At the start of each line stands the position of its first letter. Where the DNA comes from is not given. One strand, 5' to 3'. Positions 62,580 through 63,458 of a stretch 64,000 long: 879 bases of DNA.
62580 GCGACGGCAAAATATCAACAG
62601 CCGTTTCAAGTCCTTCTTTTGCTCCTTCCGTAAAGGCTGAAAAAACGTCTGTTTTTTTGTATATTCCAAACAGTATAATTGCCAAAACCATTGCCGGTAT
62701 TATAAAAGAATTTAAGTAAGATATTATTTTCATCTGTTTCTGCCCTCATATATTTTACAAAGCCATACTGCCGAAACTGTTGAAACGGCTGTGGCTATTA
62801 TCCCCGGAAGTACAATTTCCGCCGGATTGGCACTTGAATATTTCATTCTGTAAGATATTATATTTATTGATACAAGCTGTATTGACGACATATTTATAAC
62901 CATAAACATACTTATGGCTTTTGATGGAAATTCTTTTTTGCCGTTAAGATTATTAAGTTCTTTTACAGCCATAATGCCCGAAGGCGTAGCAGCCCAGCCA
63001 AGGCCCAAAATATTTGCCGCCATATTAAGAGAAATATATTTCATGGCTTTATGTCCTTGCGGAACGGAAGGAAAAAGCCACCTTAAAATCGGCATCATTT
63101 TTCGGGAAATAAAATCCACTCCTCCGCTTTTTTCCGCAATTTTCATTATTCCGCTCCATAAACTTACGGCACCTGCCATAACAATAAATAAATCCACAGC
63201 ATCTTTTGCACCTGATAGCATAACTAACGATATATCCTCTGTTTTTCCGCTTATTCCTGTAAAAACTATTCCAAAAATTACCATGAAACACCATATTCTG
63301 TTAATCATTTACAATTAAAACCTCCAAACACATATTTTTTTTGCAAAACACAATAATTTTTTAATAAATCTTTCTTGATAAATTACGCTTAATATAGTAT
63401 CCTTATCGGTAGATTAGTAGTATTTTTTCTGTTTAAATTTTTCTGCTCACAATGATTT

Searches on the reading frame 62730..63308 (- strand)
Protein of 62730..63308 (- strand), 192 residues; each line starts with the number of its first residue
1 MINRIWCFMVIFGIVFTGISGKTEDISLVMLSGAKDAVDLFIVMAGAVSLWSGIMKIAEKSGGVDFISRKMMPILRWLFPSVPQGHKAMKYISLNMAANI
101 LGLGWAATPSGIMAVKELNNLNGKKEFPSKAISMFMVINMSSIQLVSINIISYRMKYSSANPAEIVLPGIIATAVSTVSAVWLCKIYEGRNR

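Call 56: find_encoding_contigs(protein=window:62730-63308:-, flank=10000, max_places=1)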
Protein window:62730-63308:- (192 aa): 24 contigs read that carry it; 1 place shown.
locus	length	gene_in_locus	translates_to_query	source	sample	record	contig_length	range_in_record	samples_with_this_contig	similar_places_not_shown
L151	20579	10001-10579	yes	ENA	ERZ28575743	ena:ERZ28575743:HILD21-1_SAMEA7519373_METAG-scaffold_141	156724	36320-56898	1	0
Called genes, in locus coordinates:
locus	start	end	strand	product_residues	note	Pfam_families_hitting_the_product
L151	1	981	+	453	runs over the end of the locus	PF01943:Polysacc_synt (faint), PF01554:MatE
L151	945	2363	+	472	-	PF01546:Peptidase_M20, PF07687:M20_dimer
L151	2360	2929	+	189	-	PF00484:Pro_CA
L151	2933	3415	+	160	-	PF13527:Acetyltransf_9 (faint), PF13673:Acetyltransf_10, PF00583:Acetyltransf_1, PF13508:Acetyltransf_7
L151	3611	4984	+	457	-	PF00209:SNF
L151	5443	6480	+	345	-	PF00044:Gp_dh_N, PF02800:Gp_dh_C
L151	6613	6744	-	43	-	-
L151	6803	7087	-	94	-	PF12116:SpoIIID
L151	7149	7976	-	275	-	PF00795:CN_hydrolase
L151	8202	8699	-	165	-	PF14819:QueF_N (faint), PF14489:QueF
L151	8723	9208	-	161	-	PF06177:QueT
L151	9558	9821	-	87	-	PF04014:MazE_antitoxin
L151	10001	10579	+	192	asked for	PF07670:Gate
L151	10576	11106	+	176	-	PF07670:Gate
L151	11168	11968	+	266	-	PF02811:PHP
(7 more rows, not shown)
